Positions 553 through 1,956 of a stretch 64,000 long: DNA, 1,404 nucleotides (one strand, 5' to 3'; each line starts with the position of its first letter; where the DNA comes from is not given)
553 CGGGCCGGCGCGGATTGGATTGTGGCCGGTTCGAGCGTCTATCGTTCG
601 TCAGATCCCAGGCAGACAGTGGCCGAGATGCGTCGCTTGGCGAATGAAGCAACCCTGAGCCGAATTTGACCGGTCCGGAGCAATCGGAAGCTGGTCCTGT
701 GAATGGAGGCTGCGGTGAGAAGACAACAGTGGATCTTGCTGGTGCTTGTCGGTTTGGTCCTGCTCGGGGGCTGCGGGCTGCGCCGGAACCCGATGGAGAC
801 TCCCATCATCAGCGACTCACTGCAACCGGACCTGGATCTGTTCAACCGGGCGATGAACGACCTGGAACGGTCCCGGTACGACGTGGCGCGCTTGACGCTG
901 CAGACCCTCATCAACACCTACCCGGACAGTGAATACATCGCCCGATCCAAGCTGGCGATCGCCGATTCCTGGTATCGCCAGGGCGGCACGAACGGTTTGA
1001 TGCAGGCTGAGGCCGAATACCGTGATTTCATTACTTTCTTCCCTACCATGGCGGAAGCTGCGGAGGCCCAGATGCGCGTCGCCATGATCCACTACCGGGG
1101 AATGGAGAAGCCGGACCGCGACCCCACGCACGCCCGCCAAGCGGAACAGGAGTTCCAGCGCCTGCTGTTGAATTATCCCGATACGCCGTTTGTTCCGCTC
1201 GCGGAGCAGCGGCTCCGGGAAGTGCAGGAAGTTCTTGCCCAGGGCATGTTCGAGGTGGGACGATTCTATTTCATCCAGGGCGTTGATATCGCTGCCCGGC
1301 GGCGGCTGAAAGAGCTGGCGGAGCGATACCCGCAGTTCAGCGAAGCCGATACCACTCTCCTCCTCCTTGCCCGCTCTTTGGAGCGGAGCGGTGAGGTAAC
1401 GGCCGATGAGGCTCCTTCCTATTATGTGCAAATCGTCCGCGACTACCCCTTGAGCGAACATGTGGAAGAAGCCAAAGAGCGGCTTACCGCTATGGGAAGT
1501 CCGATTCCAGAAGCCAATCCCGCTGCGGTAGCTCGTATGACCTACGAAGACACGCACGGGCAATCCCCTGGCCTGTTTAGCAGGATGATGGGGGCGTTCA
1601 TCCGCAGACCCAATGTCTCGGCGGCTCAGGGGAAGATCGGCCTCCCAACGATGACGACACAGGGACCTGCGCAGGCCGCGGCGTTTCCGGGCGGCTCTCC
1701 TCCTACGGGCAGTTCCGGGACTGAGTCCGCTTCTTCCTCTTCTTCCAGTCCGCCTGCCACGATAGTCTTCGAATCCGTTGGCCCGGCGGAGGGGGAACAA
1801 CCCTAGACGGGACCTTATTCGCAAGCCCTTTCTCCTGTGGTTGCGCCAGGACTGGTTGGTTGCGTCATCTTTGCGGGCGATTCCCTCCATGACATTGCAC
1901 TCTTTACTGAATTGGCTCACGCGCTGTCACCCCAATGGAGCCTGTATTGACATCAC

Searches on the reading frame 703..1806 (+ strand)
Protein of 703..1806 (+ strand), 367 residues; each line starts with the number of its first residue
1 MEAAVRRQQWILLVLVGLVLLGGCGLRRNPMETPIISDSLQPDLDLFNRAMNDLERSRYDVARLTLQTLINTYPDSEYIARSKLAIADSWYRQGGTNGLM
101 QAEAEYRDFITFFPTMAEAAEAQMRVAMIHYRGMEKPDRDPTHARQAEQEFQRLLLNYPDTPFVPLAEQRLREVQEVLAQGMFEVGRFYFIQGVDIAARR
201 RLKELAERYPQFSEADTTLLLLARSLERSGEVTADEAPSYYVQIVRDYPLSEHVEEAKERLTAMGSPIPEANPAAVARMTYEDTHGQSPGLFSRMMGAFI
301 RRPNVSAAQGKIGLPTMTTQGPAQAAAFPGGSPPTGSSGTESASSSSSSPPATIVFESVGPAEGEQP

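Call 28: find_encoding_contigs(protein=window:703-1806:+, flank=10000, max_places=3)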
Protein window:703-1806:+ (367 aa): no gene with exactly this product is on record in the collection.
